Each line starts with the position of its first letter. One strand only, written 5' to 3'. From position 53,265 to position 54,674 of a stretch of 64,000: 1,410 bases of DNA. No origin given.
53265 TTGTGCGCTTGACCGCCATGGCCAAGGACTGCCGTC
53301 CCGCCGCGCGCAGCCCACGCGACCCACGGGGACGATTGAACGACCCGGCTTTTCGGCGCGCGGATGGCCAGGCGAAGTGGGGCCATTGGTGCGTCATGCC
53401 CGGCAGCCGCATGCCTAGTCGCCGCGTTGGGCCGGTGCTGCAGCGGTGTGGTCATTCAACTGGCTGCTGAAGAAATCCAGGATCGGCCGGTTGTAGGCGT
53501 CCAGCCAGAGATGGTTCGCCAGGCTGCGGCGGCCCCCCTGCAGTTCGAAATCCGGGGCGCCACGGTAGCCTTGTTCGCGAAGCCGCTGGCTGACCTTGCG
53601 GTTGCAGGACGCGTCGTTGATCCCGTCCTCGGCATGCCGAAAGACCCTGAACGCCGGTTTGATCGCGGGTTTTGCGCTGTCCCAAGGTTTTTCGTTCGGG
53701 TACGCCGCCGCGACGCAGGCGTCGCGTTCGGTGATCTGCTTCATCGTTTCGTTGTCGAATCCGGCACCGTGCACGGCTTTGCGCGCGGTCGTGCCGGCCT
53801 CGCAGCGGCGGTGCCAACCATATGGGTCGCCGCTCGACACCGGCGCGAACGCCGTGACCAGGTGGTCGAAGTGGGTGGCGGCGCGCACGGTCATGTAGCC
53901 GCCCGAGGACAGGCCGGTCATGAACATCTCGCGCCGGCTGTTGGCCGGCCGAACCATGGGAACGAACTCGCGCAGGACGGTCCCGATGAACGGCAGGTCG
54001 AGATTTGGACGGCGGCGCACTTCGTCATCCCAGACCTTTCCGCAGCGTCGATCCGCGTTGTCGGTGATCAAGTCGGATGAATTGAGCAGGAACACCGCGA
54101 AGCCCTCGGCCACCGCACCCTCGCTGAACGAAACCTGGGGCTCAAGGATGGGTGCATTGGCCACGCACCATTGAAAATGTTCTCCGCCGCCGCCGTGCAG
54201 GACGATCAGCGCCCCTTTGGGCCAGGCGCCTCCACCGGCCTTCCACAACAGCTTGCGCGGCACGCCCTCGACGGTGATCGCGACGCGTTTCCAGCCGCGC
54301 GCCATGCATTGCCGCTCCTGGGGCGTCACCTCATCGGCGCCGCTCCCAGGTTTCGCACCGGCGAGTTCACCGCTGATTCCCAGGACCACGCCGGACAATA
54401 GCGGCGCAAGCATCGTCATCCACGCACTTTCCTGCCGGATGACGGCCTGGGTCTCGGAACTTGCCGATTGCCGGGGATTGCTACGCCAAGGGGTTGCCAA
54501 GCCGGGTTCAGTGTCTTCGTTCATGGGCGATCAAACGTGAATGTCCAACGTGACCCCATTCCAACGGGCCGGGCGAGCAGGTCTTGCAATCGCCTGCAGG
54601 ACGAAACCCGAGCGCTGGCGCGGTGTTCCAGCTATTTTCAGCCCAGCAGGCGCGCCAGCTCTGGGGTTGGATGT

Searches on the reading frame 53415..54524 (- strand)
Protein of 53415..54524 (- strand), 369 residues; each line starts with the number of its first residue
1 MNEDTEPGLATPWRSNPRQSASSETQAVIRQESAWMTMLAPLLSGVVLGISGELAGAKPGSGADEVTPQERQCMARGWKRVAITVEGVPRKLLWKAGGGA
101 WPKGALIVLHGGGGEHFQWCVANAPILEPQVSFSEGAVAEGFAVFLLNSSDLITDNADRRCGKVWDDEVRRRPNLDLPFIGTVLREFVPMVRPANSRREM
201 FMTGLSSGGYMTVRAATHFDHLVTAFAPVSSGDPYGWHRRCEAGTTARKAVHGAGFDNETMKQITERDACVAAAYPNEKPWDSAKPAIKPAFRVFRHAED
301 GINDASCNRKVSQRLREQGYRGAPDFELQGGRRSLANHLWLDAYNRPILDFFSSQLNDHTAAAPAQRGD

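Call 54: search_protein_families(library=ncbifam, proteins=[window:53415-54524:-], max_evalue=0.00001)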
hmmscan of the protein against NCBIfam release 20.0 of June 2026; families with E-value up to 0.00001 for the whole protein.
window:53415-54524:- (369 aa): 1 family
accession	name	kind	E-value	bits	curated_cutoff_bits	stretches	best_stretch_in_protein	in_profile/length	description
NF050058.1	e_dPHAscl_type1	hypoth_equivalog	7.8e-08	32.1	150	1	120-252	31-158/276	extracellular catalytic domain type 1 short-chain-length polyhydroxyalkanoate depolymerase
